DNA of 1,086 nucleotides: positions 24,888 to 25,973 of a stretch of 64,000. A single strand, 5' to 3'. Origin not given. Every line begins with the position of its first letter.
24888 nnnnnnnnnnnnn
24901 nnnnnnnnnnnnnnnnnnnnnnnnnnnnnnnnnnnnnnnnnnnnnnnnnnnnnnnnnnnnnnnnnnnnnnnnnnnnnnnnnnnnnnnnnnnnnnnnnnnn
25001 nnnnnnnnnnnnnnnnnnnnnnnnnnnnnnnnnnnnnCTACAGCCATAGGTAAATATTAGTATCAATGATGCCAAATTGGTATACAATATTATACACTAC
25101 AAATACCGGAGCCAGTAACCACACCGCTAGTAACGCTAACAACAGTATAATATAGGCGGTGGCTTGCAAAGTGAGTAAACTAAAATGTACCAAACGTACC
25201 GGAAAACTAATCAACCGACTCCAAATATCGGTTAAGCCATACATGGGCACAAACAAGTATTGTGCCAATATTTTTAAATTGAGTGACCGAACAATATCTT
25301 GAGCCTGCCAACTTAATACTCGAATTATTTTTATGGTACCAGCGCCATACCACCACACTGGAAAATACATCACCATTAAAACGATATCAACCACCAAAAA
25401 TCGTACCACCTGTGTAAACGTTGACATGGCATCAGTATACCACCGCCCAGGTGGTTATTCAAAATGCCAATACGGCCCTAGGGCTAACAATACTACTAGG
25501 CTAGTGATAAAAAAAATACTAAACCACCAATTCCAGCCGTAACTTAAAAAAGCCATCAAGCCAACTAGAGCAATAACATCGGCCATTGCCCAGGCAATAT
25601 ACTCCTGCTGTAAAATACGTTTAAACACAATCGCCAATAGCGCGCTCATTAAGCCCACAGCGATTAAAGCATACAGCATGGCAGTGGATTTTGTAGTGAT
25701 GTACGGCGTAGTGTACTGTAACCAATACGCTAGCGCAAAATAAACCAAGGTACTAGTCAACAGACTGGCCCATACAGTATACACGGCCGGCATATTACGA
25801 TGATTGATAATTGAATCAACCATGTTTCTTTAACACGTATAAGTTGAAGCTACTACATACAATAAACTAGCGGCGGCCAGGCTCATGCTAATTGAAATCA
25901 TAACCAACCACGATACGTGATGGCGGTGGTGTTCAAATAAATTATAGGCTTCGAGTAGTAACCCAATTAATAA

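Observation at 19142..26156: Co-directional cluster of three tiny membrane proteins, the membrane-Clp gene, a SAM methyltransferase and clpB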

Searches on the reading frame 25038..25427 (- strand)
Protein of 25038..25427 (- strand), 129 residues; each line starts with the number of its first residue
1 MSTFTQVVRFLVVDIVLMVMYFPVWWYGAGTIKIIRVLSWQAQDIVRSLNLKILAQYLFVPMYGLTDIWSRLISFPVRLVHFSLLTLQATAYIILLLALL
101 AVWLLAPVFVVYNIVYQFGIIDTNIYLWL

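Call 3: search_protein_families(library=pfam, proteins=[window:25038-25427:-], max_evalue=0.01)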
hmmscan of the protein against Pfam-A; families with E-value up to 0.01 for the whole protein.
window:25038-25427:- (129 aa): 0 families

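Call 4: search_protein_families(library=ncbifam, proteins=[window:25038-25427:-], max_evalue=0.01)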
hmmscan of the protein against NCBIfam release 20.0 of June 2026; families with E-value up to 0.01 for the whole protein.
window:25038-25427:- (129 aa): 0 families

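Call 23: find_homologous_proteins(query=window:25038-25427:-, max_evalue=0.001)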
Query window:25038-25427:- (129 aa): 16 proteins with E <= 0.001 among 39 candidates.
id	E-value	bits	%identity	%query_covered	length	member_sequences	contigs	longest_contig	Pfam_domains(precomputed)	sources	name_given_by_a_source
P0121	2.2e-66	240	99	92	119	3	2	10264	-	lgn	-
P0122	1.5e-40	157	63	91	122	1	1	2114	-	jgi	jgi:hypothetical protein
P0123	2.0e-40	156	57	98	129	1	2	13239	-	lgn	-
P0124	1.4e-39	154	57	100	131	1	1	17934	-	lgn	-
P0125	3.6e-37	146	58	98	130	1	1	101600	-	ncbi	-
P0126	1.7e-31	127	49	98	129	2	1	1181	-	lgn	-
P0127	2.2e-29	121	48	94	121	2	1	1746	-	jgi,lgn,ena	-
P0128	7.2e-25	106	49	91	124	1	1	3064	-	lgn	-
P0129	3.0e-21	94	48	85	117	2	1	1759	-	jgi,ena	-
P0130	2.3e-19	88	48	74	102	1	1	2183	-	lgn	-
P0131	3.4e-10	59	40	81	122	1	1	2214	-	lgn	-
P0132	9.1e-10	57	39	83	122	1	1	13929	-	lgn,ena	-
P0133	9.8e-10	57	37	91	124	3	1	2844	-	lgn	-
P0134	1.5e-9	56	38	83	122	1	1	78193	-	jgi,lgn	jgi:hypothetical protein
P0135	4.1e-8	52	40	60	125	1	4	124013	-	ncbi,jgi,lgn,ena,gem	-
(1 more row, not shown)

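Call 29: predict_structure(alignment_id=A3)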
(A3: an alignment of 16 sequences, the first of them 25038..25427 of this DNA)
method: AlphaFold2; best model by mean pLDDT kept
length: 129 residues; sequences in the alignment: 16
mean_pLDDT: 86.7   pTM: 0.61
mean pLDDT of the five models: 86.7, 86.3, 85.1, 83.0, 80.5
residues with pLDDT >= 90: 43; 70-90: 84; 50-70: 2; < 50: 0
segments of 3 or more residues with pLDDT < 50: none
pLDDT, mean of each block of 10 residues (from residue 1): 84 85 86 91 87 83 80 89 92 93 91 89 78
secondary structure, 60 per line:
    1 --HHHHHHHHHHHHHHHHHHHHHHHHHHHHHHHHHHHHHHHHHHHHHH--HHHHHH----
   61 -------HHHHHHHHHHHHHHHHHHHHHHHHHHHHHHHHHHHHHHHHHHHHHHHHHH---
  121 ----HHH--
elements in order: H3-48 H51-56 H68-117
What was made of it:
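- Helical hairpin model (call 29).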

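Call 30: search_protein_representatives(alignment_id=A3)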
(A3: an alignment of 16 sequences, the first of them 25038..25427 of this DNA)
Query: 16 sequences, 123 profile positions. Proteins with E-value up to 0.001 (for the whole library): 545; up to 1e-10: 291; up to 1e-30: 8. The best 150 are listed.
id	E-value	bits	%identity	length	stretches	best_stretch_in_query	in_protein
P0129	1.7e-39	150.7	-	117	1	8-122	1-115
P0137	2.9e-34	133.9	-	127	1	4-121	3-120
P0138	2.9e-33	130.6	-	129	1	3-122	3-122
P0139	4.3e-33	130.1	-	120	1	3-118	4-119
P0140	3.0e-32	127.3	-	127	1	3-121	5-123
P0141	5.1e-32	126.6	-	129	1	4-119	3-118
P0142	8.6e-32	125.9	-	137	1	1-118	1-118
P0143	9.3e-32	125.8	-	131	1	1-119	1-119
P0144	1.5e-30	121.9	-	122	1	3-119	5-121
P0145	1.5e-30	121.8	-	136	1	4-121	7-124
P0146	5.1e-30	120.1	-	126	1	3-117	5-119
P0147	8.0e-30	119.5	-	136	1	3-121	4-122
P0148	8.2e-30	119.5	-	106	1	20-121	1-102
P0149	9.0e-30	119.4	-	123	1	4-120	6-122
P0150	1.0e-29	119.2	-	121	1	2-118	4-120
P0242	1.1e-21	93.2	-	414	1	3-102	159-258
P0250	2.5e-21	92.1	-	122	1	1-119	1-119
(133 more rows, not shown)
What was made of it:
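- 545 representatives, nearly all 105-170 aa (call 30).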

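Call 31: find_encoding_contigs(protein=P0135, flank=6000, max_places=3)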
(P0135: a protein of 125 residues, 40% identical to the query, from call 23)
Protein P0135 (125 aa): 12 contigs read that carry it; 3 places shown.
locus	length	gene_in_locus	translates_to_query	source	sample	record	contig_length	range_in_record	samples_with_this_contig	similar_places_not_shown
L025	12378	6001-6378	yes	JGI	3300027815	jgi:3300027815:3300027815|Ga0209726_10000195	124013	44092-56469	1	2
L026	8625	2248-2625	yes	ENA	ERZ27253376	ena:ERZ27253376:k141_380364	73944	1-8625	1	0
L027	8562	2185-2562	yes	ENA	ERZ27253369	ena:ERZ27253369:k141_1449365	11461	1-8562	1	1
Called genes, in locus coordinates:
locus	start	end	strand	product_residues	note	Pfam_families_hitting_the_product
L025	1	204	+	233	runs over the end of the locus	-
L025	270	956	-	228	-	PF00687:Ribosomal_L1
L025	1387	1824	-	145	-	PF18920:DUF5671 (faint)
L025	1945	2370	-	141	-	PF03946:Ribosomal_L11_N, PF00298:Ribosomal_L11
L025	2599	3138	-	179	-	PF02357:NusG, PF00467:KOW (weak)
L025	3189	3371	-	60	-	PF00584:SecE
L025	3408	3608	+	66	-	-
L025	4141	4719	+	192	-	-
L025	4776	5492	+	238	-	-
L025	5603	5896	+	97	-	PF01541:GIY-YIG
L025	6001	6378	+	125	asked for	-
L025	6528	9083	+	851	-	PF02861:Clp_N, PF00158:Sigma54_activat (faint), PF13191:AAA_16 (faint), PF17871:AAA_lid_9, PF00004:AAA (weak), PF07724:AAA_2, PF07728:AAA_5, PF10431:ClpB_D2-small, +2 more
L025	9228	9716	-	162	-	-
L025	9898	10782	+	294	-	-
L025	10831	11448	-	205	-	PF18914:DUF5666 (weak)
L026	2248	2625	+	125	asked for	-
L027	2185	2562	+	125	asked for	-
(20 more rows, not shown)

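Call 32: find_encoding_contigs(protein=P0134, flank=6000, max_places=3)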
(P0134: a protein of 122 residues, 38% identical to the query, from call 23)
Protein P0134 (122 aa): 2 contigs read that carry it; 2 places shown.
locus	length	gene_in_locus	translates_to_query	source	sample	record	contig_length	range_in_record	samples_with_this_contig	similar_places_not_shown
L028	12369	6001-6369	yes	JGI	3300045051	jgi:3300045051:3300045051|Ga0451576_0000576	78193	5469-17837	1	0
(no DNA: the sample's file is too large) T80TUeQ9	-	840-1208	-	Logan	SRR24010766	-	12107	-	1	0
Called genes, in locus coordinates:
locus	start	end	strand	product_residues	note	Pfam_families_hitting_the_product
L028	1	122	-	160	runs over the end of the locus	PF01327:Pep_deformylase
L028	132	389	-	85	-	-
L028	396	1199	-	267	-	PF02900:LigB, PF01875:Memo (weak)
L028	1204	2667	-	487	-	-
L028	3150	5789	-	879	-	PF02861:Clp_N, PF23569:NBD_SMAX1, PF00004:AAA, PF17871:AAA_lid_9, PF07724:AAA_2, PF00004:AAA, PF07728:AAA_5, PF10431:ClpB_D2-small, +7 more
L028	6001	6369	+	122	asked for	-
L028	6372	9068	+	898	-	PF02861:Clp_N, PF00004:AAA, PF13191:AAA_16 (weak), PF17871:AAA_lid_9, PF00004:AAA, PF07724:AAA_2, PF07728:AAA_5, PF10431:ClpB_D2-small, +9 more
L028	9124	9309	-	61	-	-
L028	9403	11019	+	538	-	PF00953:Glycos_transf_4, PF02677:QueH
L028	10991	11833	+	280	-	PF18884:TSP3_bac (faint), PF03734:YkuD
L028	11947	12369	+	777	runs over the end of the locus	PF09826:Beta_propel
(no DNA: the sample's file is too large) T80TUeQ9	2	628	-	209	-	?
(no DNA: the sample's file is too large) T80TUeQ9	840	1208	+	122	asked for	-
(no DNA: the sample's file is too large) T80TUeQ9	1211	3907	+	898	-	PF02861:Clp_N, PF00004:AAA, PF13191:AAA_16 (weak), PF17871:AAA_lid_9, PF00004:AAA, PF07724:AAA_2, PF07728:AAA_5, PF10431:ClpB_D2-small, +9 more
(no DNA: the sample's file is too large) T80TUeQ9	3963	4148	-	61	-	-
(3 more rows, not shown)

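Call 33: find_encoding_contigs(protein=P0250, flank=6000, max_places=3)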
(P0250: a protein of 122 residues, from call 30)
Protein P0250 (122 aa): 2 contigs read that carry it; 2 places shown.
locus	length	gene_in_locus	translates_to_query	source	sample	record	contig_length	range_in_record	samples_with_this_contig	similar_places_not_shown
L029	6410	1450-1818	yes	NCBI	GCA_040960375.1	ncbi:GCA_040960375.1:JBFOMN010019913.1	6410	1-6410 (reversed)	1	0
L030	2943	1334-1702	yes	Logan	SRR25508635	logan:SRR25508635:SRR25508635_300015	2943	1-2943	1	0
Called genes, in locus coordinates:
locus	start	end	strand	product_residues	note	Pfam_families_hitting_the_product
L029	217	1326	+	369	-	PF01702:TGT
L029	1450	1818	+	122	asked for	-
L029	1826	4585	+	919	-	PF13191:AAA_16 (faint), PF02861:Clp_N, PF17871:AAA_lid_9, PF00158:Sigma54_activat (weak), PF07724:AAA_2, PF00004:AAA (weak), PF07728:AAA_5, PF10431:ClpB_D2-small, +3 more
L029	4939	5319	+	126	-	-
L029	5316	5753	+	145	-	-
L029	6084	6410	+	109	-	?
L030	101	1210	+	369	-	PF01702:TGT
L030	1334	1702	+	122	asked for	-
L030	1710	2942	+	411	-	?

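Call 38: fold_search(model_id=the predicted structure, library=pdb)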
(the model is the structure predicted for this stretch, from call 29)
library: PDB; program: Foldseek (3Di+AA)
matches with E <= 10: 22; with E <= 0.001: 0
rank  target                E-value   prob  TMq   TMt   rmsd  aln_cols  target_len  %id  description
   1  4w4l_A                5.5e+00  0.06  0.17  0.26  10.1        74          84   16  Crystal structure of EspG5 in complex with PE25 and PPE41 from the ESX-5 type VII secretion system of M. tuberculosis (released 2014-10-01)
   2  9fqr_E7               5.8e+00  0.08  0.27  0.32   7.2        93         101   18  96-nm repeat of axonemal doublet microtubules from bovine sperm (released 2025-03-26)
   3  3jcg_A                6.2e+00  0.15  0.39  0.19   5.3        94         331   10  Cryo-EM structure of the magnesium channel CorA in the magnesium-free, asymmetric open state I (released 2016-02-17)
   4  4w4k_A                6.2e+00  0.06  0.17  0.27  10.0        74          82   16  Crystal structure of a PE25-PPE41 heterodimer from a type VII secretion system of M. tuberculosis (released 2014-10-01)
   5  4w4k_C                6.6e+00  0.05  0.17  0.29  10.0        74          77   16  Crystal structure of a PE25-PPE41 heterodimer from a type VII secretion system of M. tuberculosis (released 2014-10-01)
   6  8cws_A                7.4e+00  0.11  0.31  0.11   4.5        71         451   15  Accurate computational design of genetically encoded 3D protein crystals (released 2023-11-01)
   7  9fqr_DQ               7.4e+00  0.09  0.30  0.27   6.8        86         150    9  96-nm repeat of axonemal doublet microtubules from bovine sperm (released 2025-03-26)
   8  8i03_H                7.4e+00  0.06  0.22  0.22   9.7        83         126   14  Cryo-EM structure of the SIN3L complex from S. pombe (released 2023-05-03)
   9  4ijj_B                7.8e+00  0.14  0.36  0.35   4.3        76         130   17  Structure of transcription factor DksA2 from Pseudomonas aeruginosa (released 2013-02-27)
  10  6b87_A                7.8e+00  0.07  0.26  0.33   9.7        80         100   18  Crystal structure of transmembrane protein TMHC2_E (released 2018-03-14)
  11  5sv1_J                8.3e+00  0.12  0.37  0.24   8.2       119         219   12  Structure of the ExbB/ExbD complex from E. coli at pH 4.5 (released 2016-09-28)
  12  7emf_0                8.3e+00  0.08  0.30  0.17  11.4        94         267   15  Human Mediator (deletion of MED1-IDR) in a Tail-extended conformation (released 2021-05-05)
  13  8fht_A                8.3e+00  0.06  0.17  0.05  12.4        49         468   20  Cryo-EM structure of human NCC (released 2023-02-15)
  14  9ftl_a                8.8e+00  0.16  0.47  0.38   5.0       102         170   14  Asgard ESCRT-IIIB filament structure (released 2025-04-16)
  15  8yr3_A                8.8e+00  0.12  0.45  0.13   7.1       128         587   12  Cryo-EM structure of the human ABCB6 in complex with Cd(II):GSH (released 2024-06-19)
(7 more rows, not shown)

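Call 41: find_related_loci(query=A3, collection=metagenome_contigs, flank=6000)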
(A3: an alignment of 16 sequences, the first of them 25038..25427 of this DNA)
Query A3 (129 aa) in metagenome_contigs; peptide patterns used: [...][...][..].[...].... (x = any residue, [..] = any of these).
469 stretches matched a pattern; 433 encode a relative of the query (tblastn E <= 1e-3); the best 80 are kept; 80 distinct loci.
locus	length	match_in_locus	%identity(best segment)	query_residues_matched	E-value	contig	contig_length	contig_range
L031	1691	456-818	48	1-121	9e-36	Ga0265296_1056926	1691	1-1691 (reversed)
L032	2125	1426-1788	45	1-121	6e-33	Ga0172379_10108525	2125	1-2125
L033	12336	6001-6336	55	6-117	2e-30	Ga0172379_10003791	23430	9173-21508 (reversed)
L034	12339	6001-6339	43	14-126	9e-30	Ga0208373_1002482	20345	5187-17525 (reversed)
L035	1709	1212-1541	48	8-117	5e-24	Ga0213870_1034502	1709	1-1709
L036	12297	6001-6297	45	13-117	5e-24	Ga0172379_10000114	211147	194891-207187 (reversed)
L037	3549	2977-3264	50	24-119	5e-24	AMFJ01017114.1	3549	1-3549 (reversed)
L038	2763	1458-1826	49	6-125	4e-20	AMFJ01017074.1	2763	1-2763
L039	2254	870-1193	40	11-118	1e-19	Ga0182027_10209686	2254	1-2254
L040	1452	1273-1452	58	22-81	1e-18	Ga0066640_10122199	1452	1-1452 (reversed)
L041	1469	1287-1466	58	22-81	1e-18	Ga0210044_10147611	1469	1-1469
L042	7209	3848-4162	38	14-118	4e-18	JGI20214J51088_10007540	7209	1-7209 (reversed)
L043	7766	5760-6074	38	14-118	4e-18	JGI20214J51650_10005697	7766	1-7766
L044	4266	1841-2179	38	2-118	6e-18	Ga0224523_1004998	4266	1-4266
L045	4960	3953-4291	38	2-118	6e-18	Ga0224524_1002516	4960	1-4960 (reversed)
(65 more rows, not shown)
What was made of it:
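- Tried and rejected: The 16-sequence alignment worked (call 41).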

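Call 55: search_protein_families(library=pfam, proteins=[window:25038-25427:-], max_evalue=10)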
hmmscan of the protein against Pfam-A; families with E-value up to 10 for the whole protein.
window:25038-25427:- (129 aa): 1 family
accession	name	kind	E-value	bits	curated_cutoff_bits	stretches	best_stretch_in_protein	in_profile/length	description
PF12682.12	Flavodoxin_4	-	6.2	6.7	24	1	18-33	77-92/155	Flavodoxin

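Call 63: list_cluster_members(proteins=[P0001, window:25038-25427:-, window:21764-22279:-])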
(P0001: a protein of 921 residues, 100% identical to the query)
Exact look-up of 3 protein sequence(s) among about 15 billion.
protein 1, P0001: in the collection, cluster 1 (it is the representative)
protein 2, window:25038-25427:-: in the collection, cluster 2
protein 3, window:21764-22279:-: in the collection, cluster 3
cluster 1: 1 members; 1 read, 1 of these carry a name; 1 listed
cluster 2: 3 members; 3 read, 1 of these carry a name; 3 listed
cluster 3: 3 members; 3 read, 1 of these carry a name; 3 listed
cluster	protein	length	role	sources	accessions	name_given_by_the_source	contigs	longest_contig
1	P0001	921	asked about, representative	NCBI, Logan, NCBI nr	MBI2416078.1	MAG: ATP-dependent Clp protease ATP-binding subunit [Candidatus Kerfeldbacteria bacterium] | ATP-dependent Clp protease ATP-binding subunit [Candidatus Kerfeldbacteria bacterium]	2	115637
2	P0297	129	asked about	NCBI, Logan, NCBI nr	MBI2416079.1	MAG: hypothetical protein HYV33_05480 [Candidatus Kerfeldbacteria bacterium] | hypothetical protein [Candidatus Kerfeldbacteria bacterium]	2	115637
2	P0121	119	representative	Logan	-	-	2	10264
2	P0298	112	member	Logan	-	-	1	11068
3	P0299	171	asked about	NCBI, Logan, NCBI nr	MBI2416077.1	MAG: class I SAM-dependent methyltransferase [Candidatus Kerfeldbacteria bacterium] | class I SAM-dependent methyltransferase [Candidatus Kerfeldbacteria bacterium]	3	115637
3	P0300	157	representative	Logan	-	-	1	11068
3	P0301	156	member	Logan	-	-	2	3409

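Call 65: find_encoding_contigs(protein=P0242, flank=5000, max_places=3)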
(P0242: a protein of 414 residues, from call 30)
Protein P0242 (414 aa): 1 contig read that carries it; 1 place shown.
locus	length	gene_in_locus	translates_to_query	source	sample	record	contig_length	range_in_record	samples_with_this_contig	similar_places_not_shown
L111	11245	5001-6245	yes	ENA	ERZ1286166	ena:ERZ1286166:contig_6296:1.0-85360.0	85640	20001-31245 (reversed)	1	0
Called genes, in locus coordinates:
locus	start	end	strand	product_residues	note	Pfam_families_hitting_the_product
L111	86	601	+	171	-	PF27096:UvrC_M (weak)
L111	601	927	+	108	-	PF08459:UvrC_RNaseH_dom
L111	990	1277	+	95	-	PF08459:UvrC_RNaseH_dom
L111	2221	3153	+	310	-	PF01795:Methyltransf_5, PF13649:Methyltransf_25 (faint)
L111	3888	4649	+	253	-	PF01702:TGT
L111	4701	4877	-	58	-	-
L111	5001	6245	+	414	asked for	-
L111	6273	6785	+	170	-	PF02861:Clp_N (weak)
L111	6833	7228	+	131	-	PF13191:AAA_16 (weak)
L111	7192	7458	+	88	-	-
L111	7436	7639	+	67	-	PF17871:AAA_lid_9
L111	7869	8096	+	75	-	PF07724:AAA_2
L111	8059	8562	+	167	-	PF07724:AAA_2, PF10431:ClpB_D2-small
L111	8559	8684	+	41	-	-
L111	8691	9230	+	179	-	PF00953:Glycos_transf_4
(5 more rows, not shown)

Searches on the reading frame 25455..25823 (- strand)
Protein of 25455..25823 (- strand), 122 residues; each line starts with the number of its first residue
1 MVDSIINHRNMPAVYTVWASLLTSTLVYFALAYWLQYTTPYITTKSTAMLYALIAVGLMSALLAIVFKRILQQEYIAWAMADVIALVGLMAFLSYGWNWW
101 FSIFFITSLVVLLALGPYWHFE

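Call 3: search_protein_families(library=pfam, proteins=[window:25455-25823:-], max_evalue=0.01)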
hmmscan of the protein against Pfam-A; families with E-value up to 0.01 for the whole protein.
window:25455-25823:- (122 aa): 0 families

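Call 4: search_protein_families(library=ncbifam, proteins=[window:25455-25823:-], max_evalue=0.01)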
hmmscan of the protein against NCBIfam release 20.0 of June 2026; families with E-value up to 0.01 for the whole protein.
window:25455-25823:- (122 aa): 0 families

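Call 55: search_protein_families(library=pfam, proteins=[window:25455-25823:-], max_evalue=10)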
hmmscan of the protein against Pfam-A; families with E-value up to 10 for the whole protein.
window:25455-25823:- (122 aa): 1 family
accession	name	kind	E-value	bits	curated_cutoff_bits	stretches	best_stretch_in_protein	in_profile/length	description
PF06570.16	DUF1129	-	8.4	6.4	29.1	1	15-110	72-171/207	Protein of unknown function (DUF1129)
